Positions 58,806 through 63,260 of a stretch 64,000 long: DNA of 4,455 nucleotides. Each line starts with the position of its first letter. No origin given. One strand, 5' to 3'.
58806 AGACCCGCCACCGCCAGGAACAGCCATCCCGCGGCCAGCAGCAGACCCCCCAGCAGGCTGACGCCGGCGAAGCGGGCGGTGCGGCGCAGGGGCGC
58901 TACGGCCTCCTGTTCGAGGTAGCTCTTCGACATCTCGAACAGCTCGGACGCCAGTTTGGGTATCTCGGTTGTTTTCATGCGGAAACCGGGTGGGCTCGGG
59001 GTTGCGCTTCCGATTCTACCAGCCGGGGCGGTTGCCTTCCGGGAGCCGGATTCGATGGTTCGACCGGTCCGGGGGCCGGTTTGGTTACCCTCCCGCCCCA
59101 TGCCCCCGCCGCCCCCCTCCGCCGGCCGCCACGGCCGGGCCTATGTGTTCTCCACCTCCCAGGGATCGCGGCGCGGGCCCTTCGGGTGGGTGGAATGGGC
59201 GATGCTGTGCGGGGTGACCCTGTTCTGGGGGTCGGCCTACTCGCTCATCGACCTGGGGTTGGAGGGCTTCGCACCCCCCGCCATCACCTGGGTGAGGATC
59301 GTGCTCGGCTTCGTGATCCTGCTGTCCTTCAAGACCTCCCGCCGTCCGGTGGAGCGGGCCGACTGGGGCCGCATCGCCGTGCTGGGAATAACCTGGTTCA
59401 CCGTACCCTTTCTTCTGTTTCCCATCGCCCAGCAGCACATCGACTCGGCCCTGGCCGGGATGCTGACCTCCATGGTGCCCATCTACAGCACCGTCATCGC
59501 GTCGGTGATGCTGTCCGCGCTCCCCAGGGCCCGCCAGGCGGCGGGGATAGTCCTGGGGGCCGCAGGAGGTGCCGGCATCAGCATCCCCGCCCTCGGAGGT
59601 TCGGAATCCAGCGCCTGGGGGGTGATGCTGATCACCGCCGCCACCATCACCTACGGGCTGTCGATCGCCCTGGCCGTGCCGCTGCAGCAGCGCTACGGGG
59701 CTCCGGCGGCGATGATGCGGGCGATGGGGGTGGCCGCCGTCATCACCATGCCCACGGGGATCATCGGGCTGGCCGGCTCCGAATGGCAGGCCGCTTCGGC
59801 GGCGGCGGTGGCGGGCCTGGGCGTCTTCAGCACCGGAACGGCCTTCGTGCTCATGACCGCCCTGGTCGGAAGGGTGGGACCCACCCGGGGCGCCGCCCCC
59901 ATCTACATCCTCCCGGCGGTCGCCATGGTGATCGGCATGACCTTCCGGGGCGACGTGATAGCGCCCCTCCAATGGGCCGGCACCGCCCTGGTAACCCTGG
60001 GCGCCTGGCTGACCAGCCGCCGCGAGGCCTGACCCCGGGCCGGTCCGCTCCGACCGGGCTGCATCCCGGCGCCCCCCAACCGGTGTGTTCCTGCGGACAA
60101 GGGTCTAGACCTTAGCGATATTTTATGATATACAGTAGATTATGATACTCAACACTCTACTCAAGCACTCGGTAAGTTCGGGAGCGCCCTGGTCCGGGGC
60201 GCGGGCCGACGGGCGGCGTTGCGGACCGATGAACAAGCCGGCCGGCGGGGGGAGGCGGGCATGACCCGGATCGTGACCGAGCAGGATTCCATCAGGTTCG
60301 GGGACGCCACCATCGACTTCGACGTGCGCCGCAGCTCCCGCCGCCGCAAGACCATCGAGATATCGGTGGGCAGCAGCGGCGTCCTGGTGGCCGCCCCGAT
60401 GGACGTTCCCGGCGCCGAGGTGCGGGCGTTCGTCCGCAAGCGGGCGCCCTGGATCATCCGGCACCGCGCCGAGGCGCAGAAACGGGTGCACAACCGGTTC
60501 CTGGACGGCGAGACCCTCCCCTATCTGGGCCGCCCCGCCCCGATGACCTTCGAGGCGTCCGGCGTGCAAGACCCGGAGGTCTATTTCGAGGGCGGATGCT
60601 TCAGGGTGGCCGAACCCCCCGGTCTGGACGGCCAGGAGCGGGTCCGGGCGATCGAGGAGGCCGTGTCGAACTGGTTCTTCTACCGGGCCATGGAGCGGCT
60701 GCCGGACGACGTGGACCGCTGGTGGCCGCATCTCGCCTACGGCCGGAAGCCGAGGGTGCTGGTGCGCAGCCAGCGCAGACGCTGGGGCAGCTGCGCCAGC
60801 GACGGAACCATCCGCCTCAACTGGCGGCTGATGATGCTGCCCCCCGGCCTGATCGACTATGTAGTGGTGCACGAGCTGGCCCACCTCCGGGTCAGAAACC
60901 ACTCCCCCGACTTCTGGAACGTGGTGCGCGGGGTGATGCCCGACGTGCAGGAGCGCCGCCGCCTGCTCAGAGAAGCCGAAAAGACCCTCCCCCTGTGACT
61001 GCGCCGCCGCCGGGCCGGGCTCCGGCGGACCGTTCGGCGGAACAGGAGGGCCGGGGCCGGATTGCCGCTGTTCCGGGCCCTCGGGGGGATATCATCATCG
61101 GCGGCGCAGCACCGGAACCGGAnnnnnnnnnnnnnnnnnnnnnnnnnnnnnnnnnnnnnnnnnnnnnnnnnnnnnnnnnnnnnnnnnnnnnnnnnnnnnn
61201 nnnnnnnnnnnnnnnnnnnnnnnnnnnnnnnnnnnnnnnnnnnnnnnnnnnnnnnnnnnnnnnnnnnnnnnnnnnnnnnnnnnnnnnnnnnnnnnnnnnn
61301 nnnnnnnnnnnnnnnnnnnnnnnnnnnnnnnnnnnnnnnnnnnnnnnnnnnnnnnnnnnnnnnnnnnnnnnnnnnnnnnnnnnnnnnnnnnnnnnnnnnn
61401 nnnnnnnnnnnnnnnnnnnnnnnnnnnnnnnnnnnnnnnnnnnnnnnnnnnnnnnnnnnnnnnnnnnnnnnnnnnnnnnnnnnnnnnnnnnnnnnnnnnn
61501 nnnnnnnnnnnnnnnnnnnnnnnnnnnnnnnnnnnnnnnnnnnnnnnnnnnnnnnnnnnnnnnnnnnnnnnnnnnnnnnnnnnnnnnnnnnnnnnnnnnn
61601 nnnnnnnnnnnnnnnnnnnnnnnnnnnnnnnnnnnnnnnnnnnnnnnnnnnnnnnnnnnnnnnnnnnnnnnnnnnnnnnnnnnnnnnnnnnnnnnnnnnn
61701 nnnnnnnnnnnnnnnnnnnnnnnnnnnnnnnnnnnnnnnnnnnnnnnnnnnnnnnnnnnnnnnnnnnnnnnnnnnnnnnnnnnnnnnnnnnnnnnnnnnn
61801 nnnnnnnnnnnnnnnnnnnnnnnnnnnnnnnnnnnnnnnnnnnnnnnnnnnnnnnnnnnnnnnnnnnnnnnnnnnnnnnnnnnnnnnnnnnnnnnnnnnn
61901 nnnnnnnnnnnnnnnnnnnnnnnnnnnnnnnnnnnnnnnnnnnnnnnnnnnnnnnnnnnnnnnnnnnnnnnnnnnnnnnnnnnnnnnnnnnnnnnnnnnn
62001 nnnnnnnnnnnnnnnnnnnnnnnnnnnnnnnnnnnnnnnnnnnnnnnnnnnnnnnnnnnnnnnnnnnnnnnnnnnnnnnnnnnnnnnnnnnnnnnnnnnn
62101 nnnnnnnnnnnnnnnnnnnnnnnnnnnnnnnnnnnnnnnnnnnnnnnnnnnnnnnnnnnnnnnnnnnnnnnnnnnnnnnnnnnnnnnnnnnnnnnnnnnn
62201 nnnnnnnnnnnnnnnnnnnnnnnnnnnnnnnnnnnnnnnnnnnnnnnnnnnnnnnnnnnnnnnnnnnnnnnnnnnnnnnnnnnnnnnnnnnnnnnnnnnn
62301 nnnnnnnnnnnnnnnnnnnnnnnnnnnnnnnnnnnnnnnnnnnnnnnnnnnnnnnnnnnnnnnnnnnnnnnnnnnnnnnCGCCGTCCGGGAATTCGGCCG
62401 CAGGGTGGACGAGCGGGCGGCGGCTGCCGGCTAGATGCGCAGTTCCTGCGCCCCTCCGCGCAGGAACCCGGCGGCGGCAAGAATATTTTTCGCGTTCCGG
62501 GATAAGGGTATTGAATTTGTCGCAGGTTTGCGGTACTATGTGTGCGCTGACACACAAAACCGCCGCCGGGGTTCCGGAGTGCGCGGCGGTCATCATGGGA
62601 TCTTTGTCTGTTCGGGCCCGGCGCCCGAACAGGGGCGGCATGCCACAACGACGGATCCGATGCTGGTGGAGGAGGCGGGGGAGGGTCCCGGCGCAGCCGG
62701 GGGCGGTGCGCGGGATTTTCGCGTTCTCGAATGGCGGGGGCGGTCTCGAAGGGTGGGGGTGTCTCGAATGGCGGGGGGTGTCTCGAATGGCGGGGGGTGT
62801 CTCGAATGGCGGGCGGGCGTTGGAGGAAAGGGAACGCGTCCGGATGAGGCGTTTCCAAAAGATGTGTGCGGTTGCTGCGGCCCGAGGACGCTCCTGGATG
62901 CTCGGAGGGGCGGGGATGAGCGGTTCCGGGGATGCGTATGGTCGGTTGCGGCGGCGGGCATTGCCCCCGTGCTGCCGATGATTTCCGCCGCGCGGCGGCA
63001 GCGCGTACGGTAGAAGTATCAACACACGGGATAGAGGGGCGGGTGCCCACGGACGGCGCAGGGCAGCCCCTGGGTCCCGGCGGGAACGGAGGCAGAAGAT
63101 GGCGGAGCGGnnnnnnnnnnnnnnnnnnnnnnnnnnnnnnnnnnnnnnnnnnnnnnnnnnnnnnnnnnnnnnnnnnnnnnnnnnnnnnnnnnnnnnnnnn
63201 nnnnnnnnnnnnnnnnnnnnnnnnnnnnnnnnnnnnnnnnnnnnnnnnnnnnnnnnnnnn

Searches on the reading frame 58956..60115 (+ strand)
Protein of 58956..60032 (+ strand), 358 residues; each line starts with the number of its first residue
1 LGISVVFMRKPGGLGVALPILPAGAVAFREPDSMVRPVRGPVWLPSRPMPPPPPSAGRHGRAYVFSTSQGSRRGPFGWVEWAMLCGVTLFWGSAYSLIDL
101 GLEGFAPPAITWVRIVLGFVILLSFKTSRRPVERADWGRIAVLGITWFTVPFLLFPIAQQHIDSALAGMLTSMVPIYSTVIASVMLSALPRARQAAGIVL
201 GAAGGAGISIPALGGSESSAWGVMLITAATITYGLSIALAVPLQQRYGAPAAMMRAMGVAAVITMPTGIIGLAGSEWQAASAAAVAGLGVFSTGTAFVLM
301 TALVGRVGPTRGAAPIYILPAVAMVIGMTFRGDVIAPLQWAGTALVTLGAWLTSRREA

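Call 27: search_protein_families(library=pfam, proteins=[window:58956-60032:+, window:59081-60115:+], max_evalue=0.01)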
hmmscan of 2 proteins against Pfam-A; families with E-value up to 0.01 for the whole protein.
window:58956-60032:+ (358 aa): 1 family
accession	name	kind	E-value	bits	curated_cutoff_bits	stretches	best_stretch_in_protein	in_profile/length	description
PF00892.27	EamA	-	2e-27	96.5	28.2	2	83-209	6-134/135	EamA-like transporter family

window:59081-60115:+ (344 aa): 0 families

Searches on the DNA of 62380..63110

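Call 61: search_rna_families(source=window, start=62380, end=63110, threshold=evalue, max_evalue=1)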
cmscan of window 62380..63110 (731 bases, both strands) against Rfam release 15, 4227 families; matches with E-value up to 1: 1.
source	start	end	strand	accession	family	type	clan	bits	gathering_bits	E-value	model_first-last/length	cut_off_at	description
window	62909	62934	+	RF01136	sR28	Gene; snRNA; snoRNA; CD-box;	-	13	39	0.94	1-55/55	no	Small nucleolar RNA sR28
